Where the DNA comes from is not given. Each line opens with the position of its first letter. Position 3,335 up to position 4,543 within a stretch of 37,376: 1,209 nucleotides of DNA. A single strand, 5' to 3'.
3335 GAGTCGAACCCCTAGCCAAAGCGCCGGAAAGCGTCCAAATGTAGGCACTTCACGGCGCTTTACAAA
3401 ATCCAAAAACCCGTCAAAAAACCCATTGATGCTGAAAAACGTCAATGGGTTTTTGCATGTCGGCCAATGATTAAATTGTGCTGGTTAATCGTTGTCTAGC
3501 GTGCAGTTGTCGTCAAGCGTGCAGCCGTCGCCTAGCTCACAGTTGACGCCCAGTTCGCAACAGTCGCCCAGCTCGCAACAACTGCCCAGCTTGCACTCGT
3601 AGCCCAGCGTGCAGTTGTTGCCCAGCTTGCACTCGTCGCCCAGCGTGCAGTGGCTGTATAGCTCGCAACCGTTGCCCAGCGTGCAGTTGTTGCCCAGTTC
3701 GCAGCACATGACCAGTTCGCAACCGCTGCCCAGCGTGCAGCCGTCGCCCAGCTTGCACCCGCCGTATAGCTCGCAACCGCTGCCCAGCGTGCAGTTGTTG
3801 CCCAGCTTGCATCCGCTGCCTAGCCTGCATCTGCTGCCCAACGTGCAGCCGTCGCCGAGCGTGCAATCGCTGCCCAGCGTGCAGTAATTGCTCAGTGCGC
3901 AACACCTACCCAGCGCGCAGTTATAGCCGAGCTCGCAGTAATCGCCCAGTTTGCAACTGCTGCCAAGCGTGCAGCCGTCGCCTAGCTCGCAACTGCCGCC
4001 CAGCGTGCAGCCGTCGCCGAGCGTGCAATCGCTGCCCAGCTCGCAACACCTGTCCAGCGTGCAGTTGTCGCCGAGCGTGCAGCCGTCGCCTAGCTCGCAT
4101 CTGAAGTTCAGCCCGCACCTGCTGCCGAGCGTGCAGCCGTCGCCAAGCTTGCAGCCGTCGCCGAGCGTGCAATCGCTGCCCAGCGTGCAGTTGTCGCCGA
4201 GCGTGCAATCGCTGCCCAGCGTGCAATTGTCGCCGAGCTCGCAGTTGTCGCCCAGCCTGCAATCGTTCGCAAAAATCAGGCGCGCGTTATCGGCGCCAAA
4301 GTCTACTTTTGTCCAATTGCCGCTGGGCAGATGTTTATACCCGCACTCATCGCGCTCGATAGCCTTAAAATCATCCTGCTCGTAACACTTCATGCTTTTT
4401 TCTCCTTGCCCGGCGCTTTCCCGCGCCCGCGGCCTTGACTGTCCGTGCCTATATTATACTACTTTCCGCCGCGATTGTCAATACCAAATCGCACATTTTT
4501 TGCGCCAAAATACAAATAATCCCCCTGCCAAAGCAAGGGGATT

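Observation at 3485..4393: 302-aa acidic protein made of 42 uninterrupted Cys-containing hexapeptide repeats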

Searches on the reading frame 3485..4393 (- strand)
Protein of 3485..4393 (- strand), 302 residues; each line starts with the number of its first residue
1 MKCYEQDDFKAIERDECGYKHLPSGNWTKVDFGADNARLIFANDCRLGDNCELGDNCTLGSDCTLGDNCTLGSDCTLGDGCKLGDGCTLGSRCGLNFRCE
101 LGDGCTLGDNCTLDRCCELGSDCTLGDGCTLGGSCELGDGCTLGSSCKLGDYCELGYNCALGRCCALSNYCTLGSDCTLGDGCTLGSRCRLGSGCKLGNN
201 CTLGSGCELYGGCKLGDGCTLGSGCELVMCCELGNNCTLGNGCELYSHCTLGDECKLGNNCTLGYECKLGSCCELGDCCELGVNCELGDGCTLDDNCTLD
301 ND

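Call 3: search_protein_families(library=pfam, proteins=[window:3485-4393:-], max_evalue=10)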
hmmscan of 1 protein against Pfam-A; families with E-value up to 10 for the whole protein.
window:3485-4393:- (302 aa): 8 families
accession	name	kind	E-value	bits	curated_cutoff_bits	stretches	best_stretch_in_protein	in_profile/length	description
PF00132.30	Hexapep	-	9.4e-60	196.4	27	10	194-227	1-34/36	Bacterial transferase hexapeptide (six repeats)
PF25084.1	LbH_EIF2B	-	7e-28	97.1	54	3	165-263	10-105/105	EIF2B subunit epsilon LbH domain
PF14602.12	Hexapep_2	-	1.1e-16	60.7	27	11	65-90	4-27/34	Hexapeptide repeat of succinyl-transferase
PF25087.1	GMPPB_C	-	0.0018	18.4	39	3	106-182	12-86/110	GMPPB C-terminal domain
PF25247.1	LbH_GLGC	-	0.01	16.2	27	0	56-125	37-99/135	GLGC left-handed parallel beta-helix domain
PF21711.3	DCTN5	-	0.012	15.7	40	2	55-89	100-134/182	Dynactin subunit 5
PF07959.18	Fucose_pyrophosphorylase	-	0.061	12.7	34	2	227-263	286-321/418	Fucose pyrophosphorylase domain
PF06996.16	T6SS_TssG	-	3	7.4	24.6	0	46-63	209-227/304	Type VI secretion, TssG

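Call 4: search_protein_families(library=phrogs, proteins=[window:3485-4393:-], max_evalue=10)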
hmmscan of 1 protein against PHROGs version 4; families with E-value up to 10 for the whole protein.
window:3485-4393:- (302 aa): 5 families
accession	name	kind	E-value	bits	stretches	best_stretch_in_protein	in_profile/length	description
phrog_5353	-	unknown function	3.5e-33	116.2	4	100-175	46-121/256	-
phrog_2154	-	unknown function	5.3e-20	72.7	4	161-238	91-169/185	-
phrog_36281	-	unknown function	0.00078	19.9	2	106-205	113-212/290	-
phrog_16087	-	unknown function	0.0027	18.1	1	59-91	114-146/217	-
phrog_36734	-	unknown function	0.45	10.4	1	50-87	124-161/363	-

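Call 5: search_protein_families(library=ncbifam, proteins=[window:3485-4393:-], max_evalue=10)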
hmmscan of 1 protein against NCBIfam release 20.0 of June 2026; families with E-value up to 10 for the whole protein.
window:3485-4393:- (302 aa): 38 families (the best 25 are shown)
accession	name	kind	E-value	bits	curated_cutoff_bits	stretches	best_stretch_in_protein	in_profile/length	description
NF002060.0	PRK00892.1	subfamily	9.7e-46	156.4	207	5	41-111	110-180/345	UDP-3-O-(3-hydroxymyristoyl)glucosamine N-acyltransferase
TIGR01853.1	lipid_A_lpxD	equivalog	1.1e-36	126.5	242.5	5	42-111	102-171/325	UDP-3-O-(3-hydroxymyristoyl)glucosamine N-acyltransferase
TIGR03570.1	NeuD_NnaD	subfamily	1.3e-36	126.1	160.8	4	78-162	97-181/202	NeuD/PglB/VioB family sugar acetyltransferase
TIGR01852.1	lipid_A_lpxA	equivalog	3.1e-26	92.2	231.05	5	139-289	9-160/254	acyl-ACP--UDP-N-acetylglucosamine O-acyltransferase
NF003657.0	PRK05289.1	equivalog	9.4e-23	80.6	226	3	100-168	108-176/264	acyl-ACP--UDP-N-acetylglucosamine O-acyltransferase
TIGR01173.1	glmU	equivalog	1.3e-15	57.2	366.85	2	36-207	254-422/452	bifunctional UDP-N-acetylglucosamine diphosphorylase/glucosamine-1-phosphate N-acetyltransferase GlmU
NF052502.1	man1P_GTase_Rv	exception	4.8e-13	48.7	440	4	204-289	256-338/352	mannose-1-phosphate guanylyltransferase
NF010940.0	PRK14360.1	equivalog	8.1e-13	47.7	602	3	170-290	256-377/452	bifunctional UDP-N-acetylglucosamine diphosphorylase/glucosamine-1-phosphate N-acetyltransferase GlmU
NF041874.1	EPS_EpsC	equivalog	1.6e-11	44.2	150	4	172-224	89-143/168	serine O-acetyltransferase EpsC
NF006986.0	PRK09451.1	equivalog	7.2e-10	38.3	725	2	35-207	256-425/456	bifunctional UDP-N-acetylglucosamine diphosphorylase/glucosamine-1-phosphate N-acetyltransferase GlmU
TIGR01172.1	cysE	equivalog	2.9e-09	37.2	210.65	2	169-225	86-144/162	serine O-acetyltransferase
NF010934.1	PRK14354.1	equivalog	8.8e-09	34.4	450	2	67-186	261-375/447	bifunctional UDP-N-acetylglucosamine diphosphorylase/glucosamine-1-phosphate N-acetyltransferase GlmU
NF010936.0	PRK14356.1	equivalog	1.2e-08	34.3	666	3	119-208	266-353/456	bifunctional UDP-N-acetylglucosamine diphosphorylase/glucosamine-1-phosphate N-acetyltransferase GlmU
NF010932.0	PRK14352.1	equivalog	1.7e-08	33.5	611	2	68-225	273-432/488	bifunctional UDP-N-acetylglucosamine diphosphorylase/glucosamine-1-phosphate N-acetyltransferase GlmU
NF010935.0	PRK14355.1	equivalog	2.4e-08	33.1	718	4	109-199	259-349/459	bifunctional UDP-N-acetylglucosamine diphosphorylase/glucosamine-1-phosphate N-acetyltransferase GlmU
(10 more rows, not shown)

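Call 9: find_homologous_proteins(query=window:3488-4393:-, max_evalue=0.00001)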
Query window:3488-4393:- (302 aa): 1040 proteins with E <= 0.00001 among 7860 candidates; the best 120 are listed.
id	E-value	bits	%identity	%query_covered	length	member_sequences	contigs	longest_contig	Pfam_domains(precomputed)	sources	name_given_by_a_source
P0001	1.5e-47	181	44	77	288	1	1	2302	PF00132.31,PF25087.2,PF25084.2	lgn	-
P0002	1.4e-45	174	54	50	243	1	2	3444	PF00132.31,PF25087.2,PF25084.2,PF21711.4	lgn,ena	-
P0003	4.2e-44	169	45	64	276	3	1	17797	PF00132.31,PF25087.2,PF25084.2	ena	-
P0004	4.5e-44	169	52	43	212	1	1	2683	PF14602.13,PF00132.31,PF25087.2,PF25084.2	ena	-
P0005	5.5e-43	166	44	66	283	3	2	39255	PF00132.31,PF25087.2,PF25084.2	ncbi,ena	-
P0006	4.2e-42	163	47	67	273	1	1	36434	PF00132.31,PF25084.2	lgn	-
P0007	1.1e-41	161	47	45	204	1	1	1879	PF00132.31,PF25087.2,PF25084.2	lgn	-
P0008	2.6e-40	157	45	69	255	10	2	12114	PF00132.31,PF25087.2,PF25084.2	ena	-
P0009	4.1e-38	150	46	63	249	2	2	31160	PF00132.31,PF25087.2,PF25084.2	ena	-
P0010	8.3e-38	149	48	60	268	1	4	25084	PF00132.31,PF25087.2,PF25084.2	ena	-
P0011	1.0e-37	148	55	53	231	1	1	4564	PF00132.31,PF25087.2,PF25084.2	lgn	-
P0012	9.6e-36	142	47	64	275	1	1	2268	PF00132.31,PF25087.2,PF25084.2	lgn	-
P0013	8.5e-34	135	56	43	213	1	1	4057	PF00132.31,PF25087.2,PF25084.2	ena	-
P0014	9.6e-33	132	50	50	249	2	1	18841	PF00132.31,PF25087.2,PF25084.2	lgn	-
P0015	1.3e-32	131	49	57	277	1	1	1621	PF14602.13,PF00132.31,PF25087.2,PF25084.2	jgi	jgi:acetyltransferase-like isoleucine patch superfamily enzyme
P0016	1.3e-32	131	53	51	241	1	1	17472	PF00132.31,PF25087.2,PF25084.2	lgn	-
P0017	2.8e-32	130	50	47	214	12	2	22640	PF00132.31,PF25087.2,PF25084.2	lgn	-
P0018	1.0e-31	128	41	70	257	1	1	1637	PF00132.31,PF25087.2,PF25084.2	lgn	-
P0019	1.0e-31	128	51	51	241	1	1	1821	PF00132.31,PF25087.2,PF25084.2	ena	-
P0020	1.8e-31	128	48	54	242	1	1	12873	PF00132.31,PF25087.2,PF25084.2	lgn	-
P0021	7.1e-31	126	42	70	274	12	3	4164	PF00132.31,PF25087.2,PF25084.2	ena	-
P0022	1.3e-30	125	50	51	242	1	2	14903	PF00132.31,PF25087.2,PF25084.2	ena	-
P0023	2.7e-30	124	52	48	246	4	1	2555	PF00132.31,PF25087.2,PF25084.2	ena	-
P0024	2.8e-30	124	41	64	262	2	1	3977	PF00132.31,PF25087.2,PF25084.2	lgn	-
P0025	6.1e-30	123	40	60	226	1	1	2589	PF00132.31,PF25087.2,PF25084.2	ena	-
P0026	7.2e-30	122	58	38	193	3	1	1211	PF00132.31,PF25087.2,PF25084.2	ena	-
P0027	8.6e-30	122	43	64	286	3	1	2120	PF14602.13,PF00132.31,PF25087.2,PF25084.2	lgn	-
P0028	8.6e-29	119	45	60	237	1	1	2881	PF00132.31,PF25087.2,PF25084.2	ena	-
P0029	8.6e-29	119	45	60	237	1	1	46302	PF00132.31,PF25087.2,PF25084.2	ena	-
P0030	3.1e-28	117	47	56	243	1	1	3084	PF00132.31,PF25087.2,PF25084.2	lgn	-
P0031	3.6e-28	117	44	60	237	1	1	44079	PF00132.31,PF25087.2,PF25084.2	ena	-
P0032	3.7e-28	117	41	63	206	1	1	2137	PF00132.31,PF25084.2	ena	-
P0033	1.2e-27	115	45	66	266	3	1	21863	PF00132.31,PF25087.2,PF25084.2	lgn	-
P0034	1.2e-27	115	46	56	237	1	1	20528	PF00132.31,PF25087.2,PF25084.2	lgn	-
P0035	1.5e-27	115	49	51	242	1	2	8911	PF00132.31,PF25087.2,PF25084.2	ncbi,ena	-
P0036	1.6e-27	115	48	50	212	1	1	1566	PF00132.31,PF25087.2,PF25084.2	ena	-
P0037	3.4e-27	114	37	58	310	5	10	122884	PF00132.31,PF25087.2,PF25084.2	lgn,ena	-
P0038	7.9e-27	112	47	50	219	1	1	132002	PF00132.31,PF25087.2,PF25084.2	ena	-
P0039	8.9e-27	112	48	54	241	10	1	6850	PF00132.31,PF25087.2,PF25084.2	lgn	-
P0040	9.1e-27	112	43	55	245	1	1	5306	PF00132.31,PF25087.2,PF25084.2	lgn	-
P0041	1.0e-26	112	50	45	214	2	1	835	PF00132.31,PF25087.2,PF25084.2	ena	-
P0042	1.1e-26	112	50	44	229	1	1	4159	PF00132.31,PF25087.2,PF25084.2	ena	-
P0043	2.1e-26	111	51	40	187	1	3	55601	PF00132.31,PF25087.2,PF25084.2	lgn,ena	-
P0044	4.6e-26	110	46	50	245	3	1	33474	PF00132.31,PF25087.2,PF25084.2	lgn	-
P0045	7.3e-26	109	41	66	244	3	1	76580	PF00132.31,PF25087.2,PF25084.2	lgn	-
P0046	9.3e-26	109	56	35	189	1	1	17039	PF00132.31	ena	-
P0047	1.2e-25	108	54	42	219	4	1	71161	PF00132.31,PF25087.2,PF25084.2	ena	-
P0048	1.6e-25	108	48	41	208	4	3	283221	PF00132.31,PF25087.2,PF25084.2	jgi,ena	jgi:UDP-3-O-[3-hydroxymyristoyl] glucosamine N-acyltransferase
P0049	3.5e-25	107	49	42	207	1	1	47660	PF00132.31,PF25084.2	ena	-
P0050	3.7e-25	107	46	52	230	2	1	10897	PF00132.31,PF25084.2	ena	-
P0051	4.5e-25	107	51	39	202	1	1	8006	PF14602.13,PF00132.31,PF25087.2,PF25084.2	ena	-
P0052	5.6e-25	106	58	37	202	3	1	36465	PF00132.31,PF25087.2,PF25084.2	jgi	jgi:UDP-3-O-[3-hydroxymyristoyl] glucosamine N-acyltransferase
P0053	1.5e-24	105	44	50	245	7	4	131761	PF14602.13,PF00132.31,PF25087.2,PF25084.2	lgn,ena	-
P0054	1.7e-24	105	47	45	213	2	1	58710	PF00132.31,PF25087.2,PF25084.2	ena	-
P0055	2.4e-24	104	59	34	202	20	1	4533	PF00132.31,PF25087.2,PF25084.2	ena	-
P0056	2.4e-24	104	62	34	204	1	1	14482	PF00132.31,PF25087.2,PF25084.2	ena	-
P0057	3.7e-24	104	47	43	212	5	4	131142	PF00132.31,PF25084.2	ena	-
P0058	6.5e-24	103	48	47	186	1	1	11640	PF14602.13,PF00132.31,PF25087.2,PF25084.2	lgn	-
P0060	1.0e-23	102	43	44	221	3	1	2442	PF00132.31,PF25087.2,PF25084.2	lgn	-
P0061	1.2e-23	102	50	39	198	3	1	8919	PF00132.31,PF25087.2,PF25084.2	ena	-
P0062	1.4e-23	102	51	38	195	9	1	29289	PF00132.31,PF25087.2,PF25084.2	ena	-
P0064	7.1e-23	99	49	42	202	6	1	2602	PF00132.31,PF25087.2,PF25084.2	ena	-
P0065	7.4e-23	99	46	46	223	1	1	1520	PF00132.31,PF25087.2,PF25084.2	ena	-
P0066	1.2e-22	99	61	29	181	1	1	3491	PF00132.31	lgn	-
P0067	1.5e-22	98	42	54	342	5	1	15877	PF00132.31,PF25087.2,PF25084.2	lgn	-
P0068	5.5e-22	96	50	43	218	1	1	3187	PF00132.31,PF25087.2,PF25084.2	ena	-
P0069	6.5e-22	96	50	44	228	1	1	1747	PF00132.31,PF25087.2,PF25084.2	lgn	-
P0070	6.8e-22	96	44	44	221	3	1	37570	PF00132.31,PF25087.2,PF25084.2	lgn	-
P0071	1.0e-21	96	48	39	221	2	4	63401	PF00132.31,PF25087.2,PF25084.2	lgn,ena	-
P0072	1.8e-21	95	46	42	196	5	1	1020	PF00132.31,PF25087.2,PF25084.2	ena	-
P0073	3.5e-21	94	48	39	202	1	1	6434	PF00132.31,PF25087.2,PF25084.2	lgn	-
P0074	4.0e-21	94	50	33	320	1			PF00132.31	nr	nr:MAG TPA: hypothetical protein [Caudoviricetes sp.]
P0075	5.6e-21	93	46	55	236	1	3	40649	PF00132.31,PF25084.2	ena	-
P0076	6.0e-21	93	48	39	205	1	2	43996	PF00132.31,PF25087.2,PF25084.2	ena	-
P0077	7.6e-21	93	48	42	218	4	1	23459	PF00132.31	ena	-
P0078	1.0e-20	92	59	31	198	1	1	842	PF00132.31,PF25087.2,PF25084.2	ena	-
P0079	1.3e-20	92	43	44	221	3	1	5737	PF00132.31,PF25087.2,PF25084.2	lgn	-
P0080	1.3e-20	92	54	35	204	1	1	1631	PF00132.31,PF25087.2,PF25084.2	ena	-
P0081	1.3e-20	92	55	35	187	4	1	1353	PF00132.31,PF25087.2,PF25084.2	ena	-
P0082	1.5e-20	92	40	52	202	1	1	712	PF00132.31,PF25087.2,PF25084.2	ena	-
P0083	1.8e-20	91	55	31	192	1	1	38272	PF00132.31,PF25087.2,PF25084.2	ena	-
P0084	2.9e-20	91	57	30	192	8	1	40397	PF00132.31,PF25087.2,PF25084.2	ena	-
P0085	3.7e-20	90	44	46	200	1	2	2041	PF25543.2,PF14602.13,PF00132.31,PF25087.2,PF25084.2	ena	-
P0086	4.4e-20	90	55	34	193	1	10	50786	PF14602.13,PF00132.31,PF25087.2,PF25084.2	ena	-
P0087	6.8e-20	90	47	38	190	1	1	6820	PF00132.31,PF25087.2,PF25084.2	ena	-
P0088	6.8e-20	90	57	29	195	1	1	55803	PF00132.31,PF25087.2,PF25084.2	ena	-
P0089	7.8e-20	89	48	47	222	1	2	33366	PF00132.31,PF25087.2,PF25084.2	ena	-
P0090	8.3e-20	89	45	39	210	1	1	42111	PF00132.31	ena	-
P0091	1.1e-19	89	41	50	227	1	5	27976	PF00132.31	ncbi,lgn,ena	-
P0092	1.2e-19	89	42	48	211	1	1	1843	PF00132.31,PF25087.2,PF25084.2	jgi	jgi:carbonic anhydrase/acetyltransferase-like protein (isoleucine patch superfamily)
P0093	1.4e-19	89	50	37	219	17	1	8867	PF00132.31,PF25084.2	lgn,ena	-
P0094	2.4e-19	88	50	32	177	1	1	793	PF00132.31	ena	-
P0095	2.6e-19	88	39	52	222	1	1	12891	PF00132.31,PF25087.2,PF25084.2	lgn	-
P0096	2.6e-19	88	51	31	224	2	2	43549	PF00132.31,PF25087.2,PF25084.2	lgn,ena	-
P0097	3.3e-19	87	52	31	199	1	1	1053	PF00132.31,PF25087.2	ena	-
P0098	3.5e-19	87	43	54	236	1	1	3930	PF00132.31,PF25087.2,PF25084.2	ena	-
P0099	4.0e-19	87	36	50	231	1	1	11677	PF00132.31,PF25087.2,PF25084.2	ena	-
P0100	4.8e-19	87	43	44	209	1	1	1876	PF00132.31,PF25084.2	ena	-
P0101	4.9e-19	87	52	33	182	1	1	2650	PF00132.31,PF25087.2,PF25084.2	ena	-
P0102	1.2e-18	85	40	52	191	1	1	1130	PF00132.31,PF25087.2,PF25084.2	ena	-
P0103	2.7e-18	84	30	56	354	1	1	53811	PF14602.13,PF00132.31,PF04613.20,PF25087.2,PF25084.2,PF24894.2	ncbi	ncbi:MAG: UDP-3-O-(3-hydroxymyristoyl)glucosamine N-acyltransferase [Planctomycetota bacterium]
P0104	2.8e-18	84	46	36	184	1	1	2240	PF14602.13,PF00132.31,PF25087.2,PF25084.2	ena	-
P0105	3.2e-18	84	60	28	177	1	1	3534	PF00132.31,PF25087.2,PF25084.2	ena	-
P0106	3.9e-18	84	56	30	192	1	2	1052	PF00132.31,PF25087.2,PF25084.2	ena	-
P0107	4.6e-18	84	55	31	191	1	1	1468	PF00132.31,PF25087.2,PF25084.2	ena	-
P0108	4.8e-18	84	48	39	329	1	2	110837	PF00132.31,PF25084.2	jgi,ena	jgi:carbonic anhydrase/acetyltransferase-like protein (isoleucine patch superfamily)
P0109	4.9e-18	83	47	35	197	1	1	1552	PF00132.31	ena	-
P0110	4.9e-18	83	48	36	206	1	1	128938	PF00132.31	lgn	-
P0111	5.1e-18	83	52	28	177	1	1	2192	PF00132.31,PF25087.2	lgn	-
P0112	5.7e-18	83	46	40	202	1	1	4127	PF00132.31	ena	-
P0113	6.2e-18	83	22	67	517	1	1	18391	PF14602.13,PF00147.24,PF00132.31,PF25087.2,PF25084.2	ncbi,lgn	-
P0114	6.2e-18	83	55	29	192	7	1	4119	PF00132.31,PF25084.2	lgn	-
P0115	6.3e-18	83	46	44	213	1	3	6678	PF00132.31,PF25087.2,PF25084.2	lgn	-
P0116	6.3e-18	83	46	35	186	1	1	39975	PF00132.31,PF25084.2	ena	-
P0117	1.2e-17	82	59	26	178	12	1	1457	PF00132.31,PF25087.2,PF25084.2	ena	-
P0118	1.2e-17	82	42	43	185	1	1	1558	PF00132.31,PF25084.2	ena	-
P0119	1.5e-17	82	48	34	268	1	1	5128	PF00132.31,PF25084.2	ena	-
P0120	1.7e-17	82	48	34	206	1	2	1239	PF00132.31,PF25087.2,PF25084.2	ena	-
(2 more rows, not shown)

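Call 10: search_dna_similar(query=window:3488-4393:-, collection=phages, mode=protein, max_rows=30)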
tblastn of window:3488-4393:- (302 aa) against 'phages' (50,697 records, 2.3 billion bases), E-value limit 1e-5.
Records with a match: 20; places in all: 40; records where one place covers at least 80% of the query: 0.
Best place of each record, by identity: <60% 20.
By first word of the organism name: Aeromonas 6; Bacteriophage 4; Shewanella 2; Acinetobacter 2; Campylobacter 2; Streptococcus 1; Ruminococcus 1; Pseudomonas 1; Salmonella 1.
By host as written in the record: - 8; Aeromonas hydrophila 3; Aeromonas salmonicida 2; Campylobacter jejuni 2; Streptococcus anginosus BVI 1; [Ruminococcus] gnavus ATCC 29149 1; Pseudomonas aeruginosa 1; Homo sapiens 1; and 1 more.
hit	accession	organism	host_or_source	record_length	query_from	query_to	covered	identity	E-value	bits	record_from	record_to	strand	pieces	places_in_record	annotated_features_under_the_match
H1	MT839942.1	Bacteriophage sp.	human fecal samples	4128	9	244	78%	43.3%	3e-8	176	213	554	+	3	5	record has no annotation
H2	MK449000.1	Streptococcus phage Javan64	Streptococcus anginosus BVI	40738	55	220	55%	40.6%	2e-12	143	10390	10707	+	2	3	hypothetical protein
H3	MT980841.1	Ruminococcus phage phiRM10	[Ruminococcus] gnavus ATCC 29149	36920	47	204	52%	37.3%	2e-22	102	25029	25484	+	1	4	gp34: hypothetical protein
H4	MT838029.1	Bacteriophage sp.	human fecal samples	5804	40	277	79%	23.4%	4e-8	114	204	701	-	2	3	record has no annotation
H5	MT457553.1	Shewanella phage Thanatos-2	water from a small stream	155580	23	231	69%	24.8%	1e-7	59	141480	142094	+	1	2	hypothetical protein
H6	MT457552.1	Shewanella phage Thanatos-1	water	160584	105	302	66%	24.2%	3e-8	61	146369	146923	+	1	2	hypothetical protein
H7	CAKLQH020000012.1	Acinetobacter phage MD-2021a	not known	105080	20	239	73%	21.6%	3e-8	61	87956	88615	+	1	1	lpxD: UDP-3-O-(3-hydroxymyristoyl)-glucosamine N-acyltransferase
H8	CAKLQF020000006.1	Acinetobacter phage MD-2021a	not known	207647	20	239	73%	21.6%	3e-8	61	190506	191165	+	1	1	lpxD: UDP-3-O-(3-hydroxymyristoyl)-glucosamine N-acyltransferase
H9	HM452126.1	Aeromonas phage phiAS5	Aeromonas salmonicida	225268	81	275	65%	22.7%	2e-7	58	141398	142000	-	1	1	hypothetical protein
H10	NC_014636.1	Aeromonas phage phiAS5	Aeromonas salmonicida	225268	81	275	65%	22.7%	2e-7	58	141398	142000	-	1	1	hypothetical protein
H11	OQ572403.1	Pseudomonas phage Y1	Pseudomonas aeruginosa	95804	36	233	66%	21.4%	9e-10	66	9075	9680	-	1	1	record has no annotation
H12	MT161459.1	Aeromonas phage Ahp1_CNU-2021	Aeromonas hydrophila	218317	61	244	61%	21.9%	6e-11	69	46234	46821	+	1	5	hypothetical protein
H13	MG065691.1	Campylobacter phage A11a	Campylobacter jejuni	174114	57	225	56%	23.9%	6e-6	54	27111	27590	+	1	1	record has no annotation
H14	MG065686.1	Campylobacter phage A18a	Campylobacter jejuni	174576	57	225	56%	23.9%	6e-6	54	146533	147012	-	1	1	record has no annotation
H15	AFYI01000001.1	Salmonella enterica subsp. enterica serovar Infantis str. ...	Homo sapiens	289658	34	222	63%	21.1%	3e-10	67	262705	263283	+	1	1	UDP-3-O-[3-hydroxymyristoyl] glucosamine N-acyltransferase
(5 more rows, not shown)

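Call 13: get_annotated_region(hit=H3, flank=6000)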
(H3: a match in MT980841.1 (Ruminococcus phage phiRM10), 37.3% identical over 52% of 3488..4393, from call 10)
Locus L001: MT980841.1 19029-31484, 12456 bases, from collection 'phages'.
description: Ruminococcus phage phiRM10, complete genome.
organism: Ruminococcus phage phiRM10 (NCBI taxid 2772516)
taxonomy: Viruses; Duplodnaviria; Heunggongvirae; Uroviricota; Caudoviricetes
host: [Ruminococcus] gnavus ATCC 29149; source: bovine feces; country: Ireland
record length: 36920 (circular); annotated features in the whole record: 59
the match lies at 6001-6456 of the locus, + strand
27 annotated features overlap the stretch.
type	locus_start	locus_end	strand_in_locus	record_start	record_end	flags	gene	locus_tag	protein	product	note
CDS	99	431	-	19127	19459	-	gp20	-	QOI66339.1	zinc finger domain-containing protein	-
CDS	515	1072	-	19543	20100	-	gp21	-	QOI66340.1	beta-sandwich domain-containing protein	-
CDS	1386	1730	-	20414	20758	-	gp22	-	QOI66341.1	transcriptional regulator, HTH cro/C1 type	-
CDS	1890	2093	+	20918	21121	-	gp23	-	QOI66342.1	repressor protein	repressor protein, HTH cro/C1 type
CDS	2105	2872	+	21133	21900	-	gp24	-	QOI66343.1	antirepressor protein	Phage_pRha/antirepressor protein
CDS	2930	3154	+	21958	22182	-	gp25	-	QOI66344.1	hypothetical protein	-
CDS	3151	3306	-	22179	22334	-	gp26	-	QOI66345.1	hypothetical protein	-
CDS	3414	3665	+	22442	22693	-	gp27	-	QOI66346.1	hypothetical protein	-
CDS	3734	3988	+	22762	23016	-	gp28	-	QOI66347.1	hypothetical protein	-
CDS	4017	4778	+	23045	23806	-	gp29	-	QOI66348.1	DNA-binding anti-repressor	DNA-binding anti-repressor [Paenibacillus phage Vegas]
CDS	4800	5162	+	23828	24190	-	gp30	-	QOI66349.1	coiled coil segment-containing protein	-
CDS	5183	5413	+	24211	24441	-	gp31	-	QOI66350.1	regulatory protein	Regulatory phage protein cox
CDS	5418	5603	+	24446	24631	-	gp32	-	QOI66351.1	hypothetical protein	-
CDS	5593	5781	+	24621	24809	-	gp33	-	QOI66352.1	transmembrane domain containing protein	-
CDS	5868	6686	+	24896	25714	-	gp34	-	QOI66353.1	hypothetical protein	hypothetical protein Sfi19p28 [Streptococcus virus Sfi19]/putative acyltransferase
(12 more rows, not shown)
